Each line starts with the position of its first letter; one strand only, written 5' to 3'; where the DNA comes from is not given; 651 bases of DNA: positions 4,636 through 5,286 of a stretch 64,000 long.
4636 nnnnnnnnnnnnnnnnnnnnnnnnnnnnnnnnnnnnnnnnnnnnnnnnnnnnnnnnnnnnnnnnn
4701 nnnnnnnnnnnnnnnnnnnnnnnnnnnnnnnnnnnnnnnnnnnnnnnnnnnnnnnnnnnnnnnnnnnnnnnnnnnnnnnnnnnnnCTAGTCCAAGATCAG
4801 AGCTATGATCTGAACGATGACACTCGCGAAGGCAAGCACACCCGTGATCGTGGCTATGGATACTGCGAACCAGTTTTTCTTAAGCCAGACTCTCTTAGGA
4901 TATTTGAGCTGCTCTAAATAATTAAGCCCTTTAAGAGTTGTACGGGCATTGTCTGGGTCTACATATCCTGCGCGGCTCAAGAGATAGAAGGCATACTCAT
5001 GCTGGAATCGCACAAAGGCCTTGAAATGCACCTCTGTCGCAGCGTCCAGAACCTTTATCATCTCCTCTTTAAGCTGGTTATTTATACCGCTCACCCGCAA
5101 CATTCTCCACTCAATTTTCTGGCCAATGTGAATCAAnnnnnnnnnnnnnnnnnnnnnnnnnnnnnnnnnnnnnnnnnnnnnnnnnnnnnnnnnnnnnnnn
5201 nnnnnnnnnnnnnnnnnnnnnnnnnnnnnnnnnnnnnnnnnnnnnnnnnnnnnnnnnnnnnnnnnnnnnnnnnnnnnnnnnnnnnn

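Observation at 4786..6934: Low-GC three-gene cassette: DNA methyltransferase-HNH nuclease fusion, coiled-coil protein and tail-anchored membrane protein (candidate uncharacterised defence-like module)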

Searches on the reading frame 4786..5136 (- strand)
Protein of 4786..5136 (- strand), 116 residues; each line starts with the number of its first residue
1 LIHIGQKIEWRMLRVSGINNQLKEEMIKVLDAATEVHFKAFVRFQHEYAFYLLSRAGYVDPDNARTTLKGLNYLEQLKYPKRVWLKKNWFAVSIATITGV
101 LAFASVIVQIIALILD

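Call 3: search_protein_families(library=pfam, proteins=[window:4786-5136:-], max_evalue=1)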
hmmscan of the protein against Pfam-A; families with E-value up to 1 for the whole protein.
window:4786-5136:- (116 aa): 2 families
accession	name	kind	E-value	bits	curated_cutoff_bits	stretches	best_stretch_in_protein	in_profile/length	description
PF11893.13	DUF3413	-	0.012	15.2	27.1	1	70-114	30-73/248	Domain of unknown function (DUF3413)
PF20837.2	P1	-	0.099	11.2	27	1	16-66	117-165/757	Major inner capsid protein P1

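Call 4: search_protein_families(library=padloc, proteins=[window:4786-5136:-], max_evalue=1)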
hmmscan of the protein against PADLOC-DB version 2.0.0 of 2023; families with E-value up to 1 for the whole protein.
window:4786-5136:- (116 aa): 1 family
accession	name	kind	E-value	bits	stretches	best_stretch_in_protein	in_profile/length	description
PDLC03882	NsnC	-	0.012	13.2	1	6-40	146-181/321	-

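Call 5: search_protein_families(library=ncbifam, proteins=[window:4786-5136:-], max_evalue=1)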
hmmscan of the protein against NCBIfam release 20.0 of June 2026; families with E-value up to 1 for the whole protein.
window:4786-5136:- (116 aa): 1 family
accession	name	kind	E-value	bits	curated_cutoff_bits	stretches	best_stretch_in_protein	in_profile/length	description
NF041458.1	antiadapt_SpxO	equivalog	0.12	12.7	107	1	74-93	18-37/54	anti-adapter protein SpxO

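Call 10: find_homologous_proteins(query=window:4786-5136:-, max_evalue=0.01)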
Query window:4786-5136:- (116 aa): 7 proteins with E <= 0.01 among 14 candidates.
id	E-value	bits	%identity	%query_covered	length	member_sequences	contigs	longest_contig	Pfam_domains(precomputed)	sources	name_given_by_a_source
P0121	3.9e-61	222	100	91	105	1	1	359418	-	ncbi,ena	-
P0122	2.7e-31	126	61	86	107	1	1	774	-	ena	-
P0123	4.5e-19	87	50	85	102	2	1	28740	-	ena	-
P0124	8.0e-16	76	44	85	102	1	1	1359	-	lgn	-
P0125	3.6e-13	68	43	85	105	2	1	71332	-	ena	-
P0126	8.7e-13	67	41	85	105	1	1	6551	-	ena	-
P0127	2.4e-10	59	39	84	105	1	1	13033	-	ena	-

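Call 12: find_encoding_contigs(protein=P0123, flank=6000, max_places=3)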
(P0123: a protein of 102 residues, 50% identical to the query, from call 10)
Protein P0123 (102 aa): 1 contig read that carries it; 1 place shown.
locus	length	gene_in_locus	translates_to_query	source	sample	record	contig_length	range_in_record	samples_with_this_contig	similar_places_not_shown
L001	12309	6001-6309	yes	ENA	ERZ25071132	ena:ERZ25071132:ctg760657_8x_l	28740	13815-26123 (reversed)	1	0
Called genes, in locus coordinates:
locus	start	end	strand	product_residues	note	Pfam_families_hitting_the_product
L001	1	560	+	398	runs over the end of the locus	PF13506:Glyco_transf_21, PF13641:Glyco_tranf_2_3, PF00535:Glycos_transf_2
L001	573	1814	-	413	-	PF07690:MFS_1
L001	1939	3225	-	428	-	PF00355:Rieske, PF11723:Aromatic_hydrox (weak)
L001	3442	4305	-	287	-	-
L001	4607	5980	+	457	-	PF01555:N6_N4_Mtase, PF01844:HNH, PF14279:HNH_5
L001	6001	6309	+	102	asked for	-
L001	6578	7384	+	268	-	PF03437:BtpA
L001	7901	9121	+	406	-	PF02515:CoA_transf_3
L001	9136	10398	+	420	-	PF07690:MFS_1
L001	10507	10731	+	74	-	-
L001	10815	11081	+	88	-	-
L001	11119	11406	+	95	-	PF01381:HTH_3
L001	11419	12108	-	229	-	PF00578:AhpC-TSA, PF08534:Redoxin, PF00085:Thioredoxin, PF13098:Thioredoxin_2, PF13905:Thioredoxin_8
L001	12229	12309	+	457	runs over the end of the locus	PF22039:HUTI_composite_bact (weak), PF01979:Amidohydro_1, PF07969:Amidohydro_3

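Call 13: find_encoding_contigs(protein=P0125, flank=6000, max_places=3)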
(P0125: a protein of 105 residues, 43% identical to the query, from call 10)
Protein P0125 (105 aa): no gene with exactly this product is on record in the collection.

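Call 14: find_encoding_contigs(protein=P0127, flank=6000, max_places=3)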
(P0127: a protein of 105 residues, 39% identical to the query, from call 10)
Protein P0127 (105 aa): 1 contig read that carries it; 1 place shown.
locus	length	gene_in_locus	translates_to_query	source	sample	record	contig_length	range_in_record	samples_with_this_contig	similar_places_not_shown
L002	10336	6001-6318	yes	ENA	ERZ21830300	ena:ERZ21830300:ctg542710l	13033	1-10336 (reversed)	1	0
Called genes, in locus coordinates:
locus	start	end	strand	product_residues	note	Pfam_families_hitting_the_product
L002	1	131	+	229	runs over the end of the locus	-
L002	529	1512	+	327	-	PF01368:DHH, PF02272:DHHA1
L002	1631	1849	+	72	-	PF17768:RecJ_OB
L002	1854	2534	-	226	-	PF13386:DsbD_2, PF02683:DsbD_TM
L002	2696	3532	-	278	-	PF01790:LGT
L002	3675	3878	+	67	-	-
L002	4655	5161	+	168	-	PF01555:N6_N4_Mtase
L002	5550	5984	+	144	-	PF01555:N6_N4_Mtase (weak), PF01844:HNH, PF14279:HNH_5, PF13395:HNH_4 (faint)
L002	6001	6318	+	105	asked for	-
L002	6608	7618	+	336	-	PF13384:HTH_23, PF13936:HTH_38, PF00665:rve (weak)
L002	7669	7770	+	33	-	-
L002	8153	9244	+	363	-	PF02899:Phage_int_SAM_1, PF00589:Phage_integrase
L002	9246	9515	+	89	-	-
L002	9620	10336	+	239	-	?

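Call 15: find_encoding_contigs(protein=P0126, flank=6000, max_places=3)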
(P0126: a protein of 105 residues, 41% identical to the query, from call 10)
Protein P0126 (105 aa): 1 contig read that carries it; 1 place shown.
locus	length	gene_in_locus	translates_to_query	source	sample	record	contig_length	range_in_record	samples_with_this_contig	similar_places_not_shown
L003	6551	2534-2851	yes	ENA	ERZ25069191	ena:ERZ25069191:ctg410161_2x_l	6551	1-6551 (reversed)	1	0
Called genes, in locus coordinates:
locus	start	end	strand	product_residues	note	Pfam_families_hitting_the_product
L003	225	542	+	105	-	-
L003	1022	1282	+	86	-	-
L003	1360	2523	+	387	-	PF01555:N6_N4_Mtase, PF01844:HNH, PF13395:HNH_4 (faint), PF14279:HNH_5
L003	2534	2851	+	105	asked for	-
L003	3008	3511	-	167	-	PF00132:Hexapep (weak), PF25084:LbH_EIF2B (faint), PF25087:GMPPB_C (weak), PF00132:Hexapep (weak)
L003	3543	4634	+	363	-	PF00579:tRNA-synt_1b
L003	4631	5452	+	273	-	PF00459:Inositol_P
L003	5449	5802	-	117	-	-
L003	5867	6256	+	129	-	PF02643:DUF192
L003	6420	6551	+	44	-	?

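Call 57: search_protein_families(library=pfam, alignment_id=A2, max_evalue=1)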
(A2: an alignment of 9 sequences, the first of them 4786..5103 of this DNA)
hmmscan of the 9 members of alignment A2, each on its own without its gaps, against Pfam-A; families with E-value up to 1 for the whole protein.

A. member 1, window:4786-5103:- (105 aa): 2 families
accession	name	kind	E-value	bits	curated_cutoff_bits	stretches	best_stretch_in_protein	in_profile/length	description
PF11893.13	DUF3413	-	0.01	15.5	27.1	1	59-103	30-73/248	Domain of unknown function (DUF3413)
PF20837.2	P1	-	0.12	10.9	27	1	6-55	118-165/757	Major inner capsid protein P1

B. families by the number of members that match (of 9 scanned): 8 families
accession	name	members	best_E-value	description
PF20837.2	P1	2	0.0034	Major inner capsid protein P1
PF10355.14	Ytp1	2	0.08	Protein YTP1-like, C-terminal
PF00482.28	T2SSF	1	0.0038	Type II secretion system (T2SS), protein F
PF10711.15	DUF2513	1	0.0076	Hypothetical protein (DUF2513)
PF11893.13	DUF3413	1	0.01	Domain of unknown function (DUF3413)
PF24409.1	wHTH-PRTase_assc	1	0.032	wHTH-PRTase associated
PF15863.10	EELM2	1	0.035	Extended EGL-27 and MTA1 homology domain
PF15647.12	Tox-REase-3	1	0.036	Restriction endonuclease fold toxin 3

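Call 61: predict_structure(alignment_id=A4)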
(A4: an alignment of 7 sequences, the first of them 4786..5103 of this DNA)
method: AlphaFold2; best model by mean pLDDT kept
length: 105 residues; sequences in the alignment: 7
mean_pLDDT: 69.2   pTM: 0.51
mean pLDDT of the five models: 69.2, 67.7, 66.3, 66.1, 62.8
residues with pLDDT >= 90: 0; 70-90: 52; 50-70: 48; < 50: 5
segments of 3 or more residues with pLDDT < 50: 1-3
pLDDT, mean of each block of 10 residues (from residue 1): 61 84 67 74 86 82 77 54 52 58 62
secondary structure, 60 per line:
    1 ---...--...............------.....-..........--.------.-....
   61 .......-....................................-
elements in order: H9-23 H30-34 H36-45 H57-67 H69-104

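Call 63: fold_search(model_id=the predicted structure, library=pdb)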
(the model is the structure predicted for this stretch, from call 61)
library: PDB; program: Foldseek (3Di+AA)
matches with E <= 10: 8; with E <= 0.001: 0
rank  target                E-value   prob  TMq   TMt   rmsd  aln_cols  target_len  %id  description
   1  1faf_MODEL_1_A        4.6e+00  0.04  0.21  0.25  11.5        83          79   16  NMR STRUCTURE OF THE N-TERMINAL J DOMAIN OF MURINE POLYOMAVIRUS T ANTIGENS. (released 2000-11-22)
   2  7pua_Cb               5.9e+00  0.06  0.30  0.23  16.3        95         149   15  Middle assembly intermediate of the Trypanosoma brucei mitoribosomal small subunit (released 2022-03-02)
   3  8ppz_B                7.5e+00  0.02  0.19  0.21  15.2        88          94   16  Co-crystal structure of FKBP12, compound 7 and the FRB fragment of mTOR (released 2023-08-09)
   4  1iz1_B                8.0e+00  0.08  0.38  0.17   7.4        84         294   11  CRYSTAL STRUCTURE OF CBNR, A LYSR FAMILY TRANSCRIPTIONAL REGULATOR (released 2003-05-06)
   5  6xtv_B                8.5e+00  0.03  0.24  0.10  11.0       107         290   15  FULL-LENGTH LTTR LYSG FROM CORYNEBACTERIUM GLUTAMICUM WITH BOUND EFFECTOR ARG (released 2020-10-07)
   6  4lqk_A                8.5e+00  0.02  0.21  0.19  11.1        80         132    9  Structure of the vaccinia virus NF- B antagonist A46 (released 2013-12-25)
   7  2ijl_A                9.0e+00  0.09  0.38  0.37   6.9        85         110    8  The structure of a putative ModE from Agrobacterium tumefaciens. (released 2006-10-31)
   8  3t4d_A                9.0e+00  0.02  0.18  0.20  11.9        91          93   10  Crystal Structure of NaK2K Channel Y55F Mutant (released 2011-10-05)

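Call 66: search_solved_structures(query=A2, max_evalue=10)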
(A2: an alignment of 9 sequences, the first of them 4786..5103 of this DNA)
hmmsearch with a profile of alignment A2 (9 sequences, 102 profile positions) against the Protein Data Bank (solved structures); distinct sequences matched with E-value up to 10: 11.
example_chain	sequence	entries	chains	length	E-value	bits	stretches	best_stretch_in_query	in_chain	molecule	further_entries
2m8g_X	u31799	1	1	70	0.043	17.1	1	18-60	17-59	Transcriptional regulator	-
5h79_D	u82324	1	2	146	1.3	12.4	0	1-51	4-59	Immunoglobulin G-binding protein A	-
1hve_A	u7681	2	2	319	1.3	12.3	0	20-65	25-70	ANNEXIN V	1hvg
1anw_A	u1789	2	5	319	1.4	12.3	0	20-65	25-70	ANNEXIN V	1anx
1avh_A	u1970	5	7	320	1.4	12.3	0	20-65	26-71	ANNEXIN V | ANNEXIN A5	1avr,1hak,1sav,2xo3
8gyc_A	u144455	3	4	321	1.4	12.3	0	20-65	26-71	Annexin A5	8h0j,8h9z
1hvf_A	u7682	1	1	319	1.4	12.2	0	21-65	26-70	ANNEXIN V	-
1hvd_A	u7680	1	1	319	1.5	12.2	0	21-65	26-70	ANNEXIN V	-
6k22_A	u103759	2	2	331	1.6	12.1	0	20-65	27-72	Annexin A5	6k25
2m1n_A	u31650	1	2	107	2.2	11.7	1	4-64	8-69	Type III secretion system filament chaperone CesA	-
5h7a_C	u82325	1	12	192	7.7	9.9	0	3-51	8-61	Immunoglobulin G-binding protein A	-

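Call 88: search_protein_families(library=phrogs, proteins=[window:4786-5103:-], max_evalue=0.01)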
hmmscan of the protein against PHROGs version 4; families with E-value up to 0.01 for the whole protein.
window:4786-5103:- (105 aa): 0 families

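Call 95: find_encoding_contigs(protein=P0124, flank=3000, max_places=2)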
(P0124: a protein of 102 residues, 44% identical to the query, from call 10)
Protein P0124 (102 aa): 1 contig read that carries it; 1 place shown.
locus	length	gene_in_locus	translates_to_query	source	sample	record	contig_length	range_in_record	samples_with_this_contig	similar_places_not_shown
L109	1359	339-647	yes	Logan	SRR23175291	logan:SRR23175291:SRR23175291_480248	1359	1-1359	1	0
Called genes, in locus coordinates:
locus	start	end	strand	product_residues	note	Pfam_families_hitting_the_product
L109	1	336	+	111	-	?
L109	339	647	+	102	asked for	-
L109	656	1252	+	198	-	-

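Call 96: find_encoding_contigs(protein=P0122, flank=3000, max_places=2)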
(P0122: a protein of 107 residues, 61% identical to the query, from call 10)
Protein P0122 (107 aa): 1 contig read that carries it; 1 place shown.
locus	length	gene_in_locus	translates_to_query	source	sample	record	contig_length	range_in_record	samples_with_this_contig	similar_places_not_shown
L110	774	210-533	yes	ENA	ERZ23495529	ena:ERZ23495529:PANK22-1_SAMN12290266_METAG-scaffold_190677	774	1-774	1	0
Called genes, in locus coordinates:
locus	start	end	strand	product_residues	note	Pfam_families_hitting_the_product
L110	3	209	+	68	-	?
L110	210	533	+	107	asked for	-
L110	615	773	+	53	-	?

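Call 102: find_related_loci(query=A2, collection=viral_contigs, flank=5000)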
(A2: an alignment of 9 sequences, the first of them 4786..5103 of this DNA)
Query A2 (105 aa) in viral_contigs; peptide patterns used: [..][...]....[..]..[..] (x = any residue, [..] = any of these).
4 stretches matched a pattern, but none encodes a relative of the query by tblastn (E <= 1e-3).

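Call 103: find_related_loci(query=A4, collection=metagenome_contigs, flank=5000)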
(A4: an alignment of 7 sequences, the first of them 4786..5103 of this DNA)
Query A4 (105 aa) in metagenome_contigs; peptide patterns used: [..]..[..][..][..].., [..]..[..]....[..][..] (x = any residue, [..] = any of these).
240 stretches matched a pattern, but none encodes a relative of the query by tblastn (E <= 1e-3).
